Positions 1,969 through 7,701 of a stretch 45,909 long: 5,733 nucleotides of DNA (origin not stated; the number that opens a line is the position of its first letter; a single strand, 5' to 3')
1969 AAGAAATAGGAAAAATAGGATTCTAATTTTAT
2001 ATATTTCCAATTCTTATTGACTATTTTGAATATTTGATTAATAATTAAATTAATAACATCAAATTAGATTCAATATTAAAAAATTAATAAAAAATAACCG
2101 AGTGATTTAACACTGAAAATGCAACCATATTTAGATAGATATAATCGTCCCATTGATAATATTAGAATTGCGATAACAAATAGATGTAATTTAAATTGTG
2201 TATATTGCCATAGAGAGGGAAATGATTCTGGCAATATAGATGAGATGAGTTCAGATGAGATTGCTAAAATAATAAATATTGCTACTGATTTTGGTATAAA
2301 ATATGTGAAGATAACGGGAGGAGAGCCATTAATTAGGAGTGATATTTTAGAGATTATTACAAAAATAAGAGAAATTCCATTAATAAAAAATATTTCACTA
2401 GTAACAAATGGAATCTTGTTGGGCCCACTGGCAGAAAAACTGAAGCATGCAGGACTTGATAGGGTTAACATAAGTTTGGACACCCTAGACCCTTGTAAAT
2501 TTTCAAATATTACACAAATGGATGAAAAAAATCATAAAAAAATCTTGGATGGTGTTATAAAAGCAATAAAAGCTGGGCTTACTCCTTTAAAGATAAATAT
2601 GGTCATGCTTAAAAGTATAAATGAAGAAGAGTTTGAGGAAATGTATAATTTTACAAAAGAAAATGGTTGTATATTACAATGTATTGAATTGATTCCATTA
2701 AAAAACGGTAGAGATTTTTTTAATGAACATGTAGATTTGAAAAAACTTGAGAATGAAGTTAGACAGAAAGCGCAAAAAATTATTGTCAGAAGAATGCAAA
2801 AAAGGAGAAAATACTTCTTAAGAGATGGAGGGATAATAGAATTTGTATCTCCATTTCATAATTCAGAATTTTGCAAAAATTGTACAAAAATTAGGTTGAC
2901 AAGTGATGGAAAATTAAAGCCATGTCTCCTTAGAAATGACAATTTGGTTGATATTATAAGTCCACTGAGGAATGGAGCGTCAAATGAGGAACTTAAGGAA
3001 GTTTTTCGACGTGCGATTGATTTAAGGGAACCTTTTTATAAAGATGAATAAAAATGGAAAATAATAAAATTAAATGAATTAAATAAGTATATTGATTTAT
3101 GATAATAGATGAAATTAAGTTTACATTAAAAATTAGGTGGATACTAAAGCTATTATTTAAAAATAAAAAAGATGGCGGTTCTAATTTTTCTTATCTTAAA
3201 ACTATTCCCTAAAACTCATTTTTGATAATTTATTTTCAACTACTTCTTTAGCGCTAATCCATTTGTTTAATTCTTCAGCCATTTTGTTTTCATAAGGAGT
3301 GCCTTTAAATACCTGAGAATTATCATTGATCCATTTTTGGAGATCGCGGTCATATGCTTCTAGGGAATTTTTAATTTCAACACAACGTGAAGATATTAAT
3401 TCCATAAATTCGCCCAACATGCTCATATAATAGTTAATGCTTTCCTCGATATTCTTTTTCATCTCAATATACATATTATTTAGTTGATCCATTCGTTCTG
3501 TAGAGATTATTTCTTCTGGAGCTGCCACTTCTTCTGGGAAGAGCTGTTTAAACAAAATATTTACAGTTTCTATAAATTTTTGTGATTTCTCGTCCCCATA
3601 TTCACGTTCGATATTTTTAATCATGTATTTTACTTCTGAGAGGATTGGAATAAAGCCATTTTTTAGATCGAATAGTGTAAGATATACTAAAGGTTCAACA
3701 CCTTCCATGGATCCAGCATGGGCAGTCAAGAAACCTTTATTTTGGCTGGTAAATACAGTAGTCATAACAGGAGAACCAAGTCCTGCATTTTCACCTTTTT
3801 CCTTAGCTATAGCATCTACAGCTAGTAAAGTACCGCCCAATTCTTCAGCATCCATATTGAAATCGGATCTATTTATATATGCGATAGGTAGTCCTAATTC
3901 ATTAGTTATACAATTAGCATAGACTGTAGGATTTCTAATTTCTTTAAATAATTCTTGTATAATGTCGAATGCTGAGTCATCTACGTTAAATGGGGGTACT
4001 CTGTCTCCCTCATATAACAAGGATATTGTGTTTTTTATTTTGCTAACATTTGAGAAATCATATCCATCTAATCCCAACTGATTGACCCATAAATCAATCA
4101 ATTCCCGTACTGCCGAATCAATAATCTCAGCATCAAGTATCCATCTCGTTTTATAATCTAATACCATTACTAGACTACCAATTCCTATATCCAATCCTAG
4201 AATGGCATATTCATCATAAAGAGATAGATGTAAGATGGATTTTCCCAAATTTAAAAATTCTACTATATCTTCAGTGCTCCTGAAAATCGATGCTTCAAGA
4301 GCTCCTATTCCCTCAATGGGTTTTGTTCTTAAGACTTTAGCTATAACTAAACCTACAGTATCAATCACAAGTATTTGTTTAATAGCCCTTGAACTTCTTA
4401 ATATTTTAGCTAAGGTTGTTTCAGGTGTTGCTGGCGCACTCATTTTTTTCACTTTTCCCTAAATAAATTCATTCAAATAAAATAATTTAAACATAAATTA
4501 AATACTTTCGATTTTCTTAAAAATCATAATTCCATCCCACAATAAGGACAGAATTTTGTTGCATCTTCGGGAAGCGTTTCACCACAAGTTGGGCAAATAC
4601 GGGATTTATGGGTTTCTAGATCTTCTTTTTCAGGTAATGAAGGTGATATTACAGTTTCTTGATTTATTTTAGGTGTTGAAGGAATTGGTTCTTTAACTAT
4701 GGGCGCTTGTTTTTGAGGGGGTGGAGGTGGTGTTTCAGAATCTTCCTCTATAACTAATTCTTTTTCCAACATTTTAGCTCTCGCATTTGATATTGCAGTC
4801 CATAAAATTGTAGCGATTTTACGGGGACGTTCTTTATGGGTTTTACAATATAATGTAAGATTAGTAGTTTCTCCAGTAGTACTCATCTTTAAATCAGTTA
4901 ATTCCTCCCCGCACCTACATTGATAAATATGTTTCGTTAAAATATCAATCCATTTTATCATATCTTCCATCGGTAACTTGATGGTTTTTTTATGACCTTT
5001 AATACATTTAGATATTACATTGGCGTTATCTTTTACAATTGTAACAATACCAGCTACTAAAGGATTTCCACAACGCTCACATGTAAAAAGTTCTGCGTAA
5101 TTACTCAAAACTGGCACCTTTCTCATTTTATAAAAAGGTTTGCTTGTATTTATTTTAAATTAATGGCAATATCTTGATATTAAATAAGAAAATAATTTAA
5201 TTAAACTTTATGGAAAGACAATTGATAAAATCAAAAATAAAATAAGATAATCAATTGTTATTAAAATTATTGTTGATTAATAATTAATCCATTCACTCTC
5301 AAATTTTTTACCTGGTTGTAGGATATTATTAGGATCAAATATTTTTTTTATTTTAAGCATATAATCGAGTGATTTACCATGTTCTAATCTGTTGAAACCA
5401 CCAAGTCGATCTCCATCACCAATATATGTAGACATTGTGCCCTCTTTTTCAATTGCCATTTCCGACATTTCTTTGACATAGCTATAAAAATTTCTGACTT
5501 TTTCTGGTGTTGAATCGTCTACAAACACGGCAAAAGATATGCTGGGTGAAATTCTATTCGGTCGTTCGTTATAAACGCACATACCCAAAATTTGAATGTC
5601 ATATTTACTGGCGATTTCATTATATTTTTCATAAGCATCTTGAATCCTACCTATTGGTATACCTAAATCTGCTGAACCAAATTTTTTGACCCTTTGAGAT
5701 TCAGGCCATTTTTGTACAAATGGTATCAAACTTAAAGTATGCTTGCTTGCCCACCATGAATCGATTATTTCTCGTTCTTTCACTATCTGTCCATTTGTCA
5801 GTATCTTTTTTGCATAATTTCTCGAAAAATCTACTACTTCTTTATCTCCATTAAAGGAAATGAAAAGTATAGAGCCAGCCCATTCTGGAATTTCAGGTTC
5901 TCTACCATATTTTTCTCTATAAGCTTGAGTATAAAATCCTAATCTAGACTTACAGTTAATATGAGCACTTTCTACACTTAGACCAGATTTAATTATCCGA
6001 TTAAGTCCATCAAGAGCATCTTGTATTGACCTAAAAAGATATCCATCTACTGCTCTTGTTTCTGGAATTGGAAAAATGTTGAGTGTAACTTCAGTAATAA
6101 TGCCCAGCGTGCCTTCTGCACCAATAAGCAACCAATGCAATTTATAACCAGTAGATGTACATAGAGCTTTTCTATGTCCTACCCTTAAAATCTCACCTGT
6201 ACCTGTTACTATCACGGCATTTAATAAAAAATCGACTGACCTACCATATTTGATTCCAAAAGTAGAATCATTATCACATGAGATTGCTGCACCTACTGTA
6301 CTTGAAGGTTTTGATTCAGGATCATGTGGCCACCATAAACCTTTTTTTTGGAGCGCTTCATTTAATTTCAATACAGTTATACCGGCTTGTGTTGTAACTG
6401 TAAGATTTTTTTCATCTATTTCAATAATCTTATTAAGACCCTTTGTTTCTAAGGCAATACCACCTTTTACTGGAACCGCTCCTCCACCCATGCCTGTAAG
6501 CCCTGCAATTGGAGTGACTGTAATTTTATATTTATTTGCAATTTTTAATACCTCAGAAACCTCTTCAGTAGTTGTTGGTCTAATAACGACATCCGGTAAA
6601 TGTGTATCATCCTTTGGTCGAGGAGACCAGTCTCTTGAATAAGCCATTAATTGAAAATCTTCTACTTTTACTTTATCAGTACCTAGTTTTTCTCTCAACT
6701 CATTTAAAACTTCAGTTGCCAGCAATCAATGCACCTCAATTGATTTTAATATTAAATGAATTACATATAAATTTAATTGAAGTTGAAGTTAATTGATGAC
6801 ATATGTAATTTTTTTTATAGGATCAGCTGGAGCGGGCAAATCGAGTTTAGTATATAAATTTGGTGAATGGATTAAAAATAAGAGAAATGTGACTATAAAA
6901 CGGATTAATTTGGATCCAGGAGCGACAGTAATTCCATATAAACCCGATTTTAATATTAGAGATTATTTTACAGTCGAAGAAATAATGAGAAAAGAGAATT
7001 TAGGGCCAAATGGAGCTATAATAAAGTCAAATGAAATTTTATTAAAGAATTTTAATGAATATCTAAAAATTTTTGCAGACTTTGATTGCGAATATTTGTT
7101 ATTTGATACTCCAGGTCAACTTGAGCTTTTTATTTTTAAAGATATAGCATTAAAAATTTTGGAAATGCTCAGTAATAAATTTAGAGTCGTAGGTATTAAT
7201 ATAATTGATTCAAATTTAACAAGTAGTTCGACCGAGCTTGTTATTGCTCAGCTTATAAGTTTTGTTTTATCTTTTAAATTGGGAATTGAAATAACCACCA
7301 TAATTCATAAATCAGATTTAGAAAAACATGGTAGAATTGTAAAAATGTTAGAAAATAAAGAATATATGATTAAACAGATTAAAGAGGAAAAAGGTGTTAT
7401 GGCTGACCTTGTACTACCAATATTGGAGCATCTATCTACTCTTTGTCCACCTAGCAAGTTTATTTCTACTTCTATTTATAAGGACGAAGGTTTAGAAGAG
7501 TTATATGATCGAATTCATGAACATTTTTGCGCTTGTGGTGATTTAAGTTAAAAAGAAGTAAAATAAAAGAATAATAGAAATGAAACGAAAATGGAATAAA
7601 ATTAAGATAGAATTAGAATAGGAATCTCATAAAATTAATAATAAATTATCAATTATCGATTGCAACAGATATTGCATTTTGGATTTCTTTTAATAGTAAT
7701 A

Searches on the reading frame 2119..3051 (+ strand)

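Call 9: search_protein_families(library=pfam, proteins=[window:2119-3051:+])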
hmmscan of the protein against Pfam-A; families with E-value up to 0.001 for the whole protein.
window:2119-3051:+ (310 aa): 3 families
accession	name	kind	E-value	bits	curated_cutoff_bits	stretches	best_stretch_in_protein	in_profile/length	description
PF04055.27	Radical_SAM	-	4.7e-35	121.6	29.5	1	18-178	2-165/166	Radical SAM superfamily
PF06463.18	Mob_synth_C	-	2.5e-24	86.1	37.4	1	186-307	3-126/128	Molybdenum Cofactor Synthesis C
PF13353.11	Fer4_12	-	1.6e-07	32.2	22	1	21-121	13-114/137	4Fe-4S single cluster domain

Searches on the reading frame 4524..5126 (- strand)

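Call 51: search_protein_families(library=pfam, proteins=[window:4524-5126:-], max_evalue=0.0001)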
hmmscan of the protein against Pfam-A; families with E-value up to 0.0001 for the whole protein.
window:4524-5126:- (200 aa): 4 families
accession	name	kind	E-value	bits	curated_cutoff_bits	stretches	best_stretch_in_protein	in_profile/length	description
PF13240.11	Zn_Ribbon_1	-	1.4e-06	28.3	25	1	178-200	2-23/23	zinc-ribbon domain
PF13248.11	Zn_ribbon_3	-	1.4e-06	27.9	27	1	177-200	4-26/26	zinc-ribbon domain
PF10571.15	UPF0547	-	5.1e-05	23.7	29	1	178-197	3-21/26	Uncharacterised protein family UPF0547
PF12773.13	DZR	-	8.5e-05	23.1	27.3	0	175-197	24-45/45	Double zinc ribbon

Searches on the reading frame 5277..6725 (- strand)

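Call 9: search_protein_families(library=pfam, proteins=[window:5277-6725:-])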
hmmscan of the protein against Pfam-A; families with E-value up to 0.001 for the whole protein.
window:5277-6725:- (482 aa): 2 families
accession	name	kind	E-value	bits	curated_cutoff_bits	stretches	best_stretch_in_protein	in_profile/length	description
PF01565.28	FAD_binding_4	-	1.2e-34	119.4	26.4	1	44-183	1-139/139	FAD binding domain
PF02913.24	FAD-oxidase_C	-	2.6e-11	44.2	21.2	1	221-473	2-247/248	FAD linked oxidases, C-terminal domain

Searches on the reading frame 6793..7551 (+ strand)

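Call 51: search_protein_families(library=pfam, proteins=[window:6793-7551:+], max_evalue=0.0001)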
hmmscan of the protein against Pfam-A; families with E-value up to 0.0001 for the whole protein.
window:6793-7551:+ (252 aa): 1 family
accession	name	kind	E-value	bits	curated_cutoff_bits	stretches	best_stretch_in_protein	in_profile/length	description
PF03029.23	ATP_bind_1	-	1.2e-46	159.9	27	1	8-246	1-239/240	Conserved hypothetical ATP binding protein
